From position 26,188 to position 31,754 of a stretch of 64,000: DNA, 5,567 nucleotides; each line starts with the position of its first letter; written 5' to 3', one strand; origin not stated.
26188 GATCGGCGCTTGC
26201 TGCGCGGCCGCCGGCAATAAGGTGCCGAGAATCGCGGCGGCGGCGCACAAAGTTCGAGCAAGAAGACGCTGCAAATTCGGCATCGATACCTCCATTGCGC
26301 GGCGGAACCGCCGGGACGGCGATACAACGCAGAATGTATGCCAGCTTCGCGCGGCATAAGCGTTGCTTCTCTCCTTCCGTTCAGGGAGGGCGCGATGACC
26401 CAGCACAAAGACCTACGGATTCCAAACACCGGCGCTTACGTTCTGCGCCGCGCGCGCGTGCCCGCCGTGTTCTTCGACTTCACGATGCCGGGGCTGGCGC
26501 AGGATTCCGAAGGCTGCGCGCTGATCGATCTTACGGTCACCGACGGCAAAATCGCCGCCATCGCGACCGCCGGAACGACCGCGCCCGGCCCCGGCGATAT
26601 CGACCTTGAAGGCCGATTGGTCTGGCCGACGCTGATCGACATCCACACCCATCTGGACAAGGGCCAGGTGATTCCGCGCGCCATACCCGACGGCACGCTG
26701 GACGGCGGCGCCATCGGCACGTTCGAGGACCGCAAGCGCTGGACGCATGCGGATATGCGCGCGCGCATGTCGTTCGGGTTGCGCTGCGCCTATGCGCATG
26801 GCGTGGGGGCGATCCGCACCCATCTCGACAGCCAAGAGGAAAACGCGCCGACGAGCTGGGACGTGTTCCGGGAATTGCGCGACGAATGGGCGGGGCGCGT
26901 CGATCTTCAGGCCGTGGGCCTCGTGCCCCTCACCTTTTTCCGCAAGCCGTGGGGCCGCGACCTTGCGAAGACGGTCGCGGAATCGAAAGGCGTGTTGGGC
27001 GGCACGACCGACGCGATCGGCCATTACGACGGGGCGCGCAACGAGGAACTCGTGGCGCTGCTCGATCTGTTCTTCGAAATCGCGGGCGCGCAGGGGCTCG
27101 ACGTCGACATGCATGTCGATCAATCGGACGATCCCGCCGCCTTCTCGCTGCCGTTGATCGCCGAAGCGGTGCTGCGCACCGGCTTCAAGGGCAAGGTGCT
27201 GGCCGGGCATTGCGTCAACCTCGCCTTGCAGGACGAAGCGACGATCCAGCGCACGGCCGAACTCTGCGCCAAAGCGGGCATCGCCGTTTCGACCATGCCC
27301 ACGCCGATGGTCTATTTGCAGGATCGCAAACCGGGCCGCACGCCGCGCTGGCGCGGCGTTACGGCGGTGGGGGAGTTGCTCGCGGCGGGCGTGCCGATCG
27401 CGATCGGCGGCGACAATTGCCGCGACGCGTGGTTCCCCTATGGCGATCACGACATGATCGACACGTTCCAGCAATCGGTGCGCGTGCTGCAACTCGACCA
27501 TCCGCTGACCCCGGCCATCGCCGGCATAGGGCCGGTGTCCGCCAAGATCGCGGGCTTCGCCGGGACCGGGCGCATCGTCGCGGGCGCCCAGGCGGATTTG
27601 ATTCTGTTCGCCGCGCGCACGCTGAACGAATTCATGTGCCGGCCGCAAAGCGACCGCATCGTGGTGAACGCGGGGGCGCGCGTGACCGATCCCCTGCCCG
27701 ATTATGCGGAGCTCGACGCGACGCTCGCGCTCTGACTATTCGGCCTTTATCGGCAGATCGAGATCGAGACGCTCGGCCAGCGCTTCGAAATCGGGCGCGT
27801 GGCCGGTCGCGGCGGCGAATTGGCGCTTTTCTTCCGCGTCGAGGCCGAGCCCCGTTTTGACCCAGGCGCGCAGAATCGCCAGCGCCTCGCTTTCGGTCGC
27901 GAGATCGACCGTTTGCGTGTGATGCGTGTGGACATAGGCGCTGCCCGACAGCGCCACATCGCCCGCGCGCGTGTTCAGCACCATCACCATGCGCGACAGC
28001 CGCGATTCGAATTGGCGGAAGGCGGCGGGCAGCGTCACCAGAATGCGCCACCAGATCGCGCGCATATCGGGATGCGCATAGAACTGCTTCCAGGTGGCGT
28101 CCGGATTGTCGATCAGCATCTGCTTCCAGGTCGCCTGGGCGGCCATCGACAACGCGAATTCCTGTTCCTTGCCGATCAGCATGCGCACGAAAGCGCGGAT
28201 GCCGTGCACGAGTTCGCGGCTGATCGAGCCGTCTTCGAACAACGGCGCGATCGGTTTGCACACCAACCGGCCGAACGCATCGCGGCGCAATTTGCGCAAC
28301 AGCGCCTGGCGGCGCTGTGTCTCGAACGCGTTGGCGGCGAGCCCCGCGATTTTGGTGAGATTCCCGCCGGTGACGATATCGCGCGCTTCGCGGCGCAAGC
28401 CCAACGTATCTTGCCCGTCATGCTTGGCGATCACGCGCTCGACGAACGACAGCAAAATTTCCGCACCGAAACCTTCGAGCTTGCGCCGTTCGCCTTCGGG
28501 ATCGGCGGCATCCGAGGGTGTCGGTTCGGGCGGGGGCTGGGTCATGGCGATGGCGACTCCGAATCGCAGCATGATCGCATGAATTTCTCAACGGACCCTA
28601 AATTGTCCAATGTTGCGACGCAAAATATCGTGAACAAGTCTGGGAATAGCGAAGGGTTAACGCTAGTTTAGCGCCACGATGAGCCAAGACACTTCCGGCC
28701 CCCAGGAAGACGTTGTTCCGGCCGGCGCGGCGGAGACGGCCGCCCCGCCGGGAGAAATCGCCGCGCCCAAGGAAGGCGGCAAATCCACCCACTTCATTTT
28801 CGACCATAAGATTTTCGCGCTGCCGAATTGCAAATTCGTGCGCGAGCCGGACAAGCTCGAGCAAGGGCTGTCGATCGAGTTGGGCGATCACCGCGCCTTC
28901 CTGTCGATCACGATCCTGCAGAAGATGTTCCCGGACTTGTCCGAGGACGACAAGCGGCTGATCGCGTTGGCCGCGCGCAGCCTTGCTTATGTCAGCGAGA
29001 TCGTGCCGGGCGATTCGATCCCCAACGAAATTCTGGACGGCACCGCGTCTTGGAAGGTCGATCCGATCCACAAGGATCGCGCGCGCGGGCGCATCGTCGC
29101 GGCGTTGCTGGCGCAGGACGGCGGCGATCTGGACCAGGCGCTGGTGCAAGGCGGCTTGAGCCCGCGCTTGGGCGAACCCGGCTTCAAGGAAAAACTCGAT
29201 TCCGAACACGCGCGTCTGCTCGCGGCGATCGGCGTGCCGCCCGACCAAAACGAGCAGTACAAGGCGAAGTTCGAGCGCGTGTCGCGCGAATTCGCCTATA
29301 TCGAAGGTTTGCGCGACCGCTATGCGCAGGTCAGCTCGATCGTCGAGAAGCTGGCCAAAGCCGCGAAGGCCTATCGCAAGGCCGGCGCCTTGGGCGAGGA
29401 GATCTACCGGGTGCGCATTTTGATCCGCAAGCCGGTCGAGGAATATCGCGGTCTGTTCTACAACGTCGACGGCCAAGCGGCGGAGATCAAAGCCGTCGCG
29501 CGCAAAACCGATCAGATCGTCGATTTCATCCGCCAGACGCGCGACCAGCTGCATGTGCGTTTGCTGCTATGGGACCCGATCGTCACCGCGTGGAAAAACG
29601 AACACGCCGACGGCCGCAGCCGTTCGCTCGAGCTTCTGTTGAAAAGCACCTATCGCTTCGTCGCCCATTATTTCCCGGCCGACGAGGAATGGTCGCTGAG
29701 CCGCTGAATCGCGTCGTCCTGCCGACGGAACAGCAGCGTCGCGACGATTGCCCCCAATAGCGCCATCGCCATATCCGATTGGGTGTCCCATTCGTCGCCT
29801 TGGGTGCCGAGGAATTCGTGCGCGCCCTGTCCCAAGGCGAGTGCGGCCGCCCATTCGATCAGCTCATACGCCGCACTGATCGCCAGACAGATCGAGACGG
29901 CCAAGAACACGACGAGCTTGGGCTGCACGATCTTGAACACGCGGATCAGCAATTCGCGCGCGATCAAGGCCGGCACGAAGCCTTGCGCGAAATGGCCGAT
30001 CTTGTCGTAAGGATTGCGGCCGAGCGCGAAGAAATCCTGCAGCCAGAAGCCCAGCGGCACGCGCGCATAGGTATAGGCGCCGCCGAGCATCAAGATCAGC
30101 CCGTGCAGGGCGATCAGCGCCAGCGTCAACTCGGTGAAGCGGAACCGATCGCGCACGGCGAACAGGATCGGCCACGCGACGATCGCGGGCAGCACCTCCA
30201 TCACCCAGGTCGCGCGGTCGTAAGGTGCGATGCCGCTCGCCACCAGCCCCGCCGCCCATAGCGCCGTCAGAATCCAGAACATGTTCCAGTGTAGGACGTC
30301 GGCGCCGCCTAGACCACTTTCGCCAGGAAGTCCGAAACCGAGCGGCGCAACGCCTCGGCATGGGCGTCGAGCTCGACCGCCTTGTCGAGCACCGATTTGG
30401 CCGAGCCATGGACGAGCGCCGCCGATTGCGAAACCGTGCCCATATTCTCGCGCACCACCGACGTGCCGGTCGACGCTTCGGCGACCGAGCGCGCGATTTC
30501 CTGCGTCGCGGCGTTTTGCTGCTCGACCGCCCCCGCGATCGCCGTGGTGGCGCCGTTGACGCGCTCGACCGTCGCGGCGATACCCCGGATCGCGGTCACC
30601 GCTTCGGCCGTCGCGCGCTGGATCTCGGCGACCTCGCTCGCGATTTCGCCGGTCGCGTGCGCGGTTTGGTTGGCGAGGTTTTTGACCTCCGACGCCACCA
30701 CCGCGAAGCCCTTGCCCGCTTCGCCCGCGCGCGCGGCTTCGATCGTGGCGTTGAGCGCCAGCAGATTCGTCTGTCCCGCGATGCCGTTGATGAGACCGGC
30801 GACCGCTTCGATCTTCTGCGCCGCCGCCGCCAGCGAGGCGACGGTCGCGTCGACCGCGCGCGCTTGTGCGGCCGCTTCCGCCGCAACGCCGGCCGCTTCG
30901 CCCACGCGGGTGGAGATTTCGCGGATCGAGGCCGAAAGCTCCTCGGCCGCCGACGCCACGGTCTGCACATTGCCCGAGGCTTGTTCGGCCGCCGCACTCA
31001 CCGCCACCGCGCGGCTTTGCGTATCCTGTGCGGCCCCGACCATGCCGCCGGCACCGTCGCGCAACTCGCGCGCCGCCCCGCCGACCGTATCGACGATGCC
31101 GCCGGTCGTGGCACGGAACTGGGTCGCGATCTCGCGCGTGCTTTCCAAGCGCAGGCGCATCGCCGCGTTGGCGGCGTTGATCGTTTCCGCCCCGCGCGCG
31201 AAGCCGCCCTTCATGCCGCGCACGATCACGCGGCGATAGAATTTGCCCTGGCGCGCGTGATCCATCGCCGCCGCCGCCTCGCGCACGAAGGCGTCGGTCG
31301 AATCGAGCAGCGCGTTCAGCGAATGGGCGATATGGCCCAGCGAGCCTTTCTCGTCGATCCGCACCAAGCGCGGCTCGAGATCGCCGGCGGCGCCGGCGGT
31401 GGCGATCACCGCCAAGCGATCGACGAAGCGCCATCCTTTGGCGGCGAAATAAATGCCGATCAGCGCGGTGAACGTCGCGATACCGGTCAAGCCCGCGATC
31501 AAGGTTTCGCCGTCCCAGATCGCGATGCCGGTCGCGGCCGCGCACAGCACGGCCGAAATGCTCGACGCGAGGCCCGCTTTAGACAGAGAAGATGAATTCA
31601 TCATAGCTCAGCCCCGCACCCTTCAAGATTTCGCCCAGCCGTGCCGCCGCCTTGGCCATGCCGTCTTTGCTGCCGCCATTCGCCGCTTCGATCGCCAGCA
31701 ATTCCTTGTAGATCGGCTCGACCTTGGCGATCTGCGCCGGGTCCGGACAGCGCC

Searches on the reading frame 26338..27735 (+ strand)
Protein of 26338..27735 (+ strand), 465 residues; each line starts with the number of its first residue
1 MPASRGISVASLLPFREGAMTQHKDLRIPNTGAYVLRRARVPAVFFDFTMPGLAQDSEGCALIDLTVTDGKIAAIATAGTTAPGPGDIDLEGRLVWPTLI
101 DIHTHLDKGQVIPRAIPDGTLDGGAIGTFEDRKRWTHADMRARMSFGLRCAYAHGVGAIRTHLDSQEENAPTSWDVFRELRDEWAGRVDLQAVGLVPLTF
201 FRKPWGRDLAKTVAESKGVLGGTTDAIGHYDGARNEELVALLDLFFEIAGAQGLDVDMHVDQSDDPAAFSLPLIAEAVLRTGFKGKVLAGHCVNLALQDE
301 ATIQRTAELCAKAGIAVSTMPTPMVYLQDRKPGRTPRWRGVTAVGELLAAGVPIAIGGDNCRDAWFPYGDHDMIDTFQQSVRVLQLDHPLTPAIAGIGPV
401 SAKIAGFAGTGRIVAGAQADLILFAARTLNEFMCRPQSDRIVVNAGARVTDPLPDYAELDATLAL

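Call 84: search_protein_families(library=pfam, proteins=[window:26338-27735:+], max_evalue=0.00001)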
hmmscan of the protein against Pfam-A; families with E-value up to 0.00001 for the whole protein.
window:26338-27735:+ (465 aa): 1 family
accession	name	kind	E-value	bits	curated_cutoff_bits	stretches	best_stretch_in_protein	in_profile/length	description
PF07969.17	Amidohydro_3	-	5.5e-31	109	29.7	1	207-430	229-446/472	Amidohydrolase family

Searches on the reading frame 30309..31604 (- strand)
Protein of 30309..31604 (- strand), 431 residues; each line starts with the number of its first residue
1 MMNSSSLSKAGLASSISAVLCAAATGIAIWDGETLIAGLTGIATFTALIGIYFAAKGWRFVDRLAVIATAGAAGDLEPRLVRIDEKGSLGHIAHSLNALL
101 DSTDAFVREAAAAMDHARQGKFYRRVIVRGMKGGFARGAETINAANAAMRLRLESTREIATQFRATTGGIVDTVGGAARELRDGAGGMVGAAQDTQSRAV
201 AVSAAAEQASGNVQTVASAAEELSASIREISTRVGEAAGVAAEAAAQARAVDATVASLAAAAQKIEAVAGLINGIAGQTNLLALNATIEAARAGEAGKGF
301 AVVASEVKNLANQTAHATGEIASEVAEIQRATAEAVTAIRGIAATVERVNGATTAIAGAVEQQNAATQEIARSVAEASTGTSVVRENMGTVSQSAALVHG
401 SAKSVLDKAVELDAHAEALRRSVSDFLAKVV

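Call 84: search_protein_families(library=pfam, proteins=[window:30309-31604:-], max_evalue=0.00001)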
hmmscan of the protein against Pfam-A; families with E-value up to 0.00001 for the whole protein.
window:30309-31604:- (431 aa): 1 family
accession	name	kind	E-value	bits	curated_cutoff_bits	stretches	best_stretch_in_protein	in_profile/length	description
PF00015.26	MCPsignal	-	4e-29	102.1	34.6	1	241-392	11-169/172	Methyl-accepting chemotaxis protein (MCP) signalling domain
